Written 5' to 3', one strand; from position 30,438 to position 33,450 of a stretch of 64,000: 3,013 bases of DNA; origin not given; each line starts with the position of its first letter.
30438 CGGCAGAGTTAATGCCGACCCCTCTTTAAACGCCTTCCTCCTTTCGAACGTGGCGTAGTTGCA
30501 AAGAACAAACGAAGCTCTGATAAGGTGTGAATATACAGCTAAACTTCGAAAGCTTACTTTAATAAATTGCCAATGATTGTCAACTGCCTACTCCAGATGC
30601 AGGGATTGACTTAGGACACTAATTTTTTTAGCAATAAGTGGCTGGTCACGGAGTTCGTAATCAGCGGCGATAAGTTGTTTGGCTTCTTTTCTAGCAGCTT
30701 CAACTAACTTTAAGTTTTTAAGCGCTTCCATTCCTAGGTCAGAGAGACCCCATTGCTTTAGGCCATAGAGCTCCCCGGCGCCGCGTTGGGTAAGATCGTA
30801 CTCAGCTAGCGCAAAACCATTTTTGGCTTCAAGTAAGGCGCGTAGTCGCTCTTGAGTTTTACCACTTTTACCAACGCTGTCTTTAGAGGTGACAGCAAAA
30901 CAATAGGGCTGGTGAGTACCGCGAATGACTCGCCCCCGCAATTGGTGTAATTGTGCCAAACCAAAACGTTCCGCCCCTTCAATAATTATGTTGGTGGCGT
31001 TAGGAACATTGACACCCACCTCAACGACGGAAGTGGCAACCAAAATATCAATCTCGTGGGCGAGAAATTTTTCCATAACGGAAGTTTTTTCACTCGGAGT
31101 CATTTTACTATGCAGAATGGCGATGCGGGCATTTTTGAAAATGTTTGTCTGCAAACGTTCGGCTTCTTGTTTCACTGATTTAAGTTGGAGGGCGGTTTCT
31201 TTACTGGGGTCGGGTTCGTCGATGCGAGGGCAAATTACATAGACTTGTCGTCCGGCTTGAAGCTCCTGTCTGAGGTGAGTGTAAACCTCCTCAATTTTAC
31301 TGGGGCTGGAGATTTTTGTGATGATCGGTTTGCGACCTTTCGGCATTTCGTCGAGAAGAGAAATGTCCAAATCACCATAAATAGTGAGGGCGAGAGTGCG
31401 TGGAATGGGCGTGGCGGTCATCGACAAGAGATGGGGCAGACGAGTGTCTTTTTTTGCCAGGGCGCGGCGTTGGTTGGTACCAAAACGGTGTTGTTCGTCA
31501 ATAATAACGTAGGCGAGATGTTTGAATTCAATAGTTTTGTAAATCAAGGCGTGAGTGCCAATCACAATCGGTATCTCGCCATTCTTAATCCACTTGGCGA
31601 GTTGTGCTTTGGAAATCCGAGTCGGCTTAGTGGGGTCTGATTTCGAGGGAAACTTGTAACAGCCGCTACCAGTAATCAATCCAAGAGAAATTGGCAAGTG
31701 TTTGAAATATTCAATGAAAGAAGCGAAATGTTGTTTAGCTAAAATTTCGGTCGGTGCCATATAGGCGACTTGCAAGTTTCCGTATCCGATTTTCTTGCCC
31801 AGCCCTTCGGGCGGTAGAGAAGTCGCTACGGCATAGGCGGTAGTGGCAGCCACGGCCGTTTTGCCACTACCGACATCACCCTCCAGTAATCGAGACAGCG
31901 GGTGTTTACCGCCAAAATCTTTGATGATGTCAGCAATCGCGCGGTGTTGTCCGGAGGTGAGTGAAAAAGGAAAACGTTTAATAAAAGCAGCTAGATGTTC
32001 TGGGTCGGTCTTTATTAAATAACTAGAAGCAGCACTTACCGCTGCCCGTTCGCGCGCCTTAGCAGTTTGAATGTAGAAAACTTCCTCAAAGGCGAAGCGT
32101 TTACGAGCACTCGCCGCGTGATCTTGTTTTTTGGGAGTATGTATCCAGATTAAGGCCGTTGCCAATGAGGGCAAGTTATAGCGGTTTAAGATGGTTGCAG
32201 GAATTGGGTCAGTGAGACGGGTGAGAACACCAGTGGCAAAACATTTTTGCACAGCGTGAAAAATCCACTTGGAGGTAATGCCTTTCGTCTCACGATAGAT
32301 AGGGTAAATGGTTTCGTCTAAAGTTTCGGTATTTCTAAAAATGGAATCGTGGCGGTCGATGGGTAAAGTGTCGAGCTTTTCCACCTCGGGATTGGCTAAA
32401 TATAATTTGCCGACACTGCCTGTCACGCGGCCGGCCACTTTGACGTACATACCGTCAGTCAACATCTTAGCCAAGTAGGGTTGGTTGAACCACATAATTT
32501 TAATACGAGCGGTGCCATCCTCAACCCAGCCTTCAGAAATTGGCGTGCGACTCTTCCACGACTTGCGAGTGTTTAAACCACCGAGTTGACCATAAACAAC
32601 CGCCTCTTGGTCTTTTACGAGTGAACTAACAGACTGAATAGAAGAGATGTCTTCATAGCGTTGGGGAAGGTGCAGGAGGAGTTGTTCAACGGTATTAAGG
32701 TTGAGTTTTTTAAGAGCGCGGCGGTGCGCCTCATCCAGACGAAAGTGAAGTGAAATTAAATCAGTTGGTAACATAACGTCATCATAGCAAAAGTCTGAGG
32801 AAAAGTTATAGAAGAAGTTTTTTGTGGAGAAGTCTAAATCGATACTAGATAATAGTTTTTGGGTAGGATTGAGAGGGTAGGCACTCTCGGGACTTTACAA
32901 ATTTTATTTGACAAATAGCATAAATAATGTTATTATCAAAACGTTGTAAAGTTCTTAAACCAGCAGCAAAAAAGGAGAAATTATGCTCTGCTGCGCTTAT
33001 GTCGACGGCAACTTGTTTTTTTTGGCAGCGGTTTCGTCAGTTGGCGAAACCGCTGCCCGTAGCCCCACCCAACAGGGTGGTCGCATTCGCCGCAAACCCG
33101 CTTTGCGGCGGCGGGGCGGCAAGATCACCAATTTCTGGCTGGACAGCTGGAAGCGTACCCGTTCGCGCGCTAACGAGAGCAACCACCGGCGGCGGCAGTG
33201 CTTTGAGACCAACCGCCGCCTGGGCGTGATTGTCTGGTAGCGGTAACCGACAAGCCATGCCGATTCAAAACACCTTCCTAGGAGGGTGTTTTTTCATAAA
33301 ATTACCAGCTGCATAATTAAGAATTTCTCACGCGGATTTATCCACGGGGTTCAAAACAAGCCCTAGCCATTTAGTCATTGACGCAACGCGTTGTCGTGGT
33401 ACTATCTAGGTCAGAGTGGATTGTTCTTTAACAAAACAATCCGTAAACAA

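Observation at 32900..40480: GC-rich gene cassettes with consensus promoters and strong SD sites embedded in an SD-poor, lower-GC genome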

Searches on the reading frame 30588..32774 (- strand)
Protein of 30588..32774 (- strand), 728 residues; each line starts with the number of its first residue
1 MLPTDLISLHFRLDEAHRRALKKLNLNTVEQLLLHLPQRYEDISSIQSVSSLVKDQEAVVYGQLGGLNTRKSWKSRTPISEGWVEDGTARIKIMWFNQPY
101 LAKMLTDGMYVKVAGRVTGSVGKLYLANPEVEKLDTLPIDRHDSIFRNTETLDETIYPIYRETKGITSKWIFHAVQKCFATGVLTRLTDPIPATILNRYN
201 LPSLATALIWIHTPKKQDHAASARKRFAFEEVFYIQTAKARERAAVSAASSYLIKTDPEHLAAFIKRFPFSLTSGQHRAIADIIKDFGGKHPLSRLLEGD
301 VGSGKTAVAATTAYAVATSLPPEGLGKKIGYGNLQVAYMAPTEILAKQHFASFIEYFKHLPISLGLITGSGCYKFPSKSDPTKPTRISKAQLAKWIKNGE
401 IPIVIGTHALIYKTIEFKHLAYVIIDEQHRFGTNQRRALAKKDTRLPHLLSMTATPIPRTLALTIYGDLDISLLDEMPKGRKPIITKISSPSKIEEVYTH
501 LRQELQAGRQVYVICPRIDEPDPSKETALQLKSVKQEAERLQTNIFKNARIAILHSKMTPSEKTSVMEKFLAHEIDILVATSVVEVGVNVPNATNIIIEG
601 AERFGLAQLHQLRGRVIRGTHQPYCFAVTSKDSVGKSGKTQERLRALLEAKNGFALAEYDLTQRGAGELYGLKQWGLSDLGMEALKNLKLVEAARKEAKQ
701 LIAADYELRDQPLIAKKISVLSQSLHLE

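Call 16: find_related_loci(query=window:30588-32774:-, collection=genome_contigs, flank=10000)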
Query window:30588-32774:- (728 aa) in genome_contigs; peptide patterns used: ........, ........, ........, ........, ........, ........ (x = any residue, [..] = any of these).
334 stretches matched a pattern; 302 encode a relative of the query (tblastn E <= 1e-3); the best 80 are kept; 80 distinct loci.
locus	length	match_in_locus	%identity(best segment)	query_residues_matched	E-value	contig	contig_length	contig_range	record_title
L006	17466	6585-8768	82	1-728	0e+0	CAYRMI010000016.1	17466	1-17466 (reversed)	MAG TPA_asm: uncultured Candidatus Saccharibacteria bacterium isolate SRP300315_co1_16 genome assembly, contig: NODE_149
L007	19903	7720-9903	80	1-728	0e+0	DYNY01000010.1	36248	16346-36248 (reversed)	MAG TPA_asm: Candidatus Elulimicrobium sp. isolate SulCav_GS09_5_3_41_19 SulCav_GS09_5_1597_length_36248_cov_11_607162,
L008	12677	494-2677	80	1-728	0e+0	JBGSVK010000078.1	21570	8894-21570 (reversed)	MAG: Candidatus Paceibacteria bacterium isolate JTS-AC455 k141_4549425, whole genome shotgun sequence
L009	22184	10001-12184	80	1-728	0e+0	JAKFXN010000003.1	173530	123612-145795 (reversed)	MAG: Candidatus Parcubacteria bacterium isolate ND3_Bin_27 ND3_0000007, whole genome shotgun sequence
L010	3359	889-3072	80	1-728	0e+0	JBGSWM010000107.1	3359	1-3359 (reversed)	MAG: Candidatus Paceibacteria bacterium isolate JTS-AC481 k141_3428339, whole genome shotgun sequence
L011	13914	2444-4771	76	1-728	0e+0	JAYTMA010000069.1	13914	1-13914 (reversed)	MAG: bacterium isolate GFS_3428 GFS_3428_68, whole genome shotgun sequence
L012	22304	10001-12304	74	1-728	0e+0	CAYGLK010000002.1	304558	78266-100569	MAG TPA_asm: uncultured Candidatus Saccharibacteria bacterium isolate ERP117304_co1_160 genome assembly, contig: NODE_36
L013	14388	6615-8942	74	1-728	0e+0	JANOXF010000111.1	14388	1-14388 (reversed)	MAG: Candidatus Kaiserbacteria bacterium isolate VAR_35_metabat_256 VAR_35_k141_3241941, whole genome shotgun sequence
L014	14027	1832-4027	78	1-728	0e+0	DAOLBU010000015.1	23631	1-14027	MAG TPA_asm: Candidatus Paceibacterota bacterium isolate AMR_MDS_0110 NODE_662_length_23631_cov_4.788386, whole genome s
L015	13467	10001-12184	77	1-728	0e+0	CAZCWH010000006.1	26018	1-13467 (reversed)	MAG TPA_asm: uncultured Candidatus Saccharibacteria bacterium isolate SRP342105_co2_121 genome assembly, contig: NODE_18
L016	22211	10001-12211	75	3-728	0e+0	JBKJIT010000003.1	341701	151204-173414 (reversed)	MAG: Candidatus Paceibacteria bacterium isolate ant_bin.173 S1Ck117_1726988_flag_0_multi_13.9996_len_341701, whole genom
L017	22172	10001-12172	73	1-728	0e+0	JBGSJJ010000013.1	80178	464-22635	MAG: Candidatus Paceibacteria bacterium isolate JTS-AC154 k141_4522948, whole genome shotgun sequence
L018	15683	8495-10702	73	1-728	0e+0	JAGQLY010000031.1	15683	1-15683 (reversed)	MAG: Candidatus Kaiserbacteria bacterium isolate HKST-UBA28 k127_2945942, whole genome shotgun sequence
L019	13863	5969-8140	73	1-728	0e+0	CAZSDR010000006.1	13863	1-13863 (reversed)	MAG TPA_asm: uncultured Candidatus Saccharibacteria bacterium isolate SRP329715_co2_182 genome assembly, contig: NODE_83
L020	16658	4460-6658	71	1-728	0e+0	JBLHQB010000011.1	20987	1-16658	MAG: Patiriisocius sp. isolate 3300055526_18 Ga0535637_0002314, whole genome shotgun sequence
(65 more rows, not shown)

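Call 110: find_related_loci(query=window:30588-32774:-, collection=metagenome_contigs, flank=8000)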
Query window:30588-32774:- (728 aa) in metagenome_contigs; peptide patterns used: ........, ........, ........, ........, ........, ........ (x = any residue, [..] = any of these).
497 stretches matched a pattern; 432 encode a relative of the query (tblastn E <= 1e-3); the best 80 are kept; 80 distinct loci.
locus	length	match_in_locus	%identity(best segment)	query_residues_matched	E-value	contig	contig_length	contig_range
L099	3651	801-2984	83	1-728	0e+0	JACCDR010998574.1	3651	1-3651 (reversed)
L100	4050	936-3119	79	1-728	0e+0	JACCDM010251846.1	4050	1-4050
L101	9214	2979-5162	79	1-728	0e+0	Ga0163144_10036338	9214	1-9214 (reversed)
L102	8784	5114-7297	80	1-728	0e+0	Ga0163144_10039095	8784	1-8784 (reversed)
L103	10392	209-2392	79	1-728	0e+0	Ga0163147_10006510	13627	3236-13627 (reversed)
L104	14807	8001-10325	76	1-728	0e+0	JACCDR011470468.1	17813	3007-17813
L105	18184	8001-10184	79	1-728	0e+0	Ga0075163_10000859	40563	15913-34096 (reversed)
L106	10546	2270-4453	78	1-728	0e+0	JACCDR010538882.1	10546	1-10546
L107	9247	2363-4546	77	1-728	0e+0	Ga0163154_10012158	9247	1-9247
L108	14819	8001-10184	78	1-728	0e+0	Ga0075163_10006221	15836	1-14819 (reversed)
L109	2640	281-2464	78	1-728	0e+0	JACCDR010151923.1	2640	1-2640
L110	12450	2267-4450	77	1-728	0e+0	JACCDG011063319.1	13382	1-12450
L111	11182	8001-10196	74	1-728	0e+0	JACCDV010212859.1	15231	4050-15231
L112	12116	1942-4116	74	1-728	0e+0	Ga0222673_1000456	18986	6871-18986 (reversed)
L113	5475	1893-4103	72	1-728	0e+0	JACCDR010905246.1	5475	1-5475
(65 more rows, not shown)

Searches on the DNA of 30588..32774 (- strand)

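Call 58: search_rna_families(sources=[L086, L088, L009], threshold=evalue, max_evalue=0.5)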
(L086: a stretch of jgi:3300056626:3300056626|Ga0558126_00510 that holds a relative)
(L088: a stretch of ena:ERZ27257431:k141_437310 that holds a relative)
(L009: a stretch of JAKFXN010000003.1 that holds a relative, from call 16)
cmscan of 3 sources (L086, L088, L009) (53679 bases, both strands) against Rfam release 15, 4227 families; matches with E-value up to 0.5: 16.
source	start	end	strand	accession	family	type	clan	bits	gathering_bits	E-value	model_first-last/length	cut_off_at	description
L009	20533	20930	+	RF00023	tmRNA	Gene;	CL00001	108.9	47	1.1e-41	1-374/374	no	transfer-messenger RNA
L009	13909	13982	+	RF00005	tRNA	Gene; tRNA;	CL00001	69.5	29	3.6e-13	1-71/71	no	tRNA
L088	4727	4799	+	RF00005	tRNA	Gene; tRNA;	CL00001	68.6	29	6.5e-13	1-71/71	no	tRNA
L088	4633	4706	+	RF00005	tRNA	Gene; tRNA;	CL00001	63.1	29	2e-11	1-71/71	no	tRNA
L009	4152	4238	+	RF00005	tRNA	Gene; tRNA;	CL00001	55.9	29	2e-09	1-71/71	no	tRNA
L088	10942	11048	+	RF00177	SSU_rRNA_bacteria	Gene; rRNA;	CL00111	50.2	50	1.8e-11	1-94/1533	3'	Bacterial small subunit ribosomal RNA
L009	1735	1819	+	RF00005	tRNA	Gene; tRNA;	CL00001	43.8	29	4.3e-06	1-71/71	no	tRNA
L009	13909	13983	-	RF04354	Plastid-ycf2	Cis-reg;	-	39.2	65.7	8.9e-05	1-75/75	no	Plastid-ycf2 5UTR RNA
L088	393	473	+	RF00008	Hammerhead_3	Gene; ribozyme;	CL00010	37.8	48.5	0.00012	1-54/54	no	Hammerhead ribozyme (type III)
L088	3212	3368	-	RF00077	SraB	Gene; sRNA;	-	33.8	130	0.0076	1-169/169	no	SraB RNA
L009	4187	4238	-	RF04351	Plastid-psbl-rps4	Cis-reg;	-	32.3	68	0.0059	1-53/53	no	Plastid-psbl-rps4 3UTR RNA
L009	13610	13744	+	RF00166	PrrB_RsmZ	Gene; sRNA;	CL00106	29.2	44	0.0061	1-133/133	no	PrrB/RsmZ RNA family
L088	4727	4800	-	RF04354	Plastid-ycf2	Cis-reg;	-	28.9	65.7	0.061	1-75/75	no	Plastid-ycf2 5UTR RNA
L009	20868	21150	+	RF04321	tmRNA_permuted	Gene;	-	26.2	47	0.18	1-213/213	no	permuted transfer-messenger RNA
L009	13704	13825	+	RF01808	MicX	Gene; sRNA;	-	25.7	75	0.11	1-194/194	no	MicX Vibrio cholerae sRNA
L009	4782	4847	+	RF02621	BSnc120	Gene; sRNA;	-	24.7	114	0.25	1-88/88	no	Brucella sRNA 120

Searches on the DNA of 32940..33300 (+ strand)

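Call 113: search_dna_similar(query=window:32940-33300:+, collection=phages, mode=distant, max_evalue=0.01, max_rows=5)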
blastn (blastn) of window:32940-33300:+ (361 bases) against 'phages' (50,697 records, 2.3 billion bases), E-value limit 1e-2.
No match.

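Call 114: search_dna_similar(query=window:32940-33300:+, collection=plasmids, mode=distant, max_evalue=0.01, max_rows=5)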
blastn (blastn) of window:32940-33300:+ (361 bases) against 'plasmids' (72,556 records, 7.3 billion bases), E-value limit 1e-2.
No match.

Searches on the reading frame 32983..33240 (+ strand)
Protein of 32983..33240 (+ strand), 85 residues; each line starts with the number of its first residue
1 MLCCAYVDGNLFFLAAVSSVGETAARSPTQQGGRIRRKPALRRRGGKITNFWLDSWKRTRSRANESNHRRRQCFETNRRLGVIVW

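Call 12: search_protein_families(library=pfam, max_evalue=1, proteins=[window:32983-33240:+])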
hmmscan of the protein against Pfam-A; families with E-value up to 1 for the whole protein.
window:32983-33240:+ (85 aa): 0 families

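Call 13: search_protein_families(library=phrogs, max_evalue=0.1, proteins=[window:32983-33240:+])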
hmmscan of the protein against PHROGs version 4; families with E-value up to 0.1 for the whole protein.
window:32983-33240:+ (85 aa): 0 families

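Call 96: find_homologous_proteins(query=window:32983-33240:+, max_evalue=0.1)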
Query window:32983-33240:+ (85 aa): 1 proteins with E <= 0.1 among 2 candidates.
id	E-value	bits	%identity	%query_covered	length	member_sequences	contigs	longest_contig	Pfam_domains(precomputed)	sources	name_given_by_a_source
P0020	3.0e-51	189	100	100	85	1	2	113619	-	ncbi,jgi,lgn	-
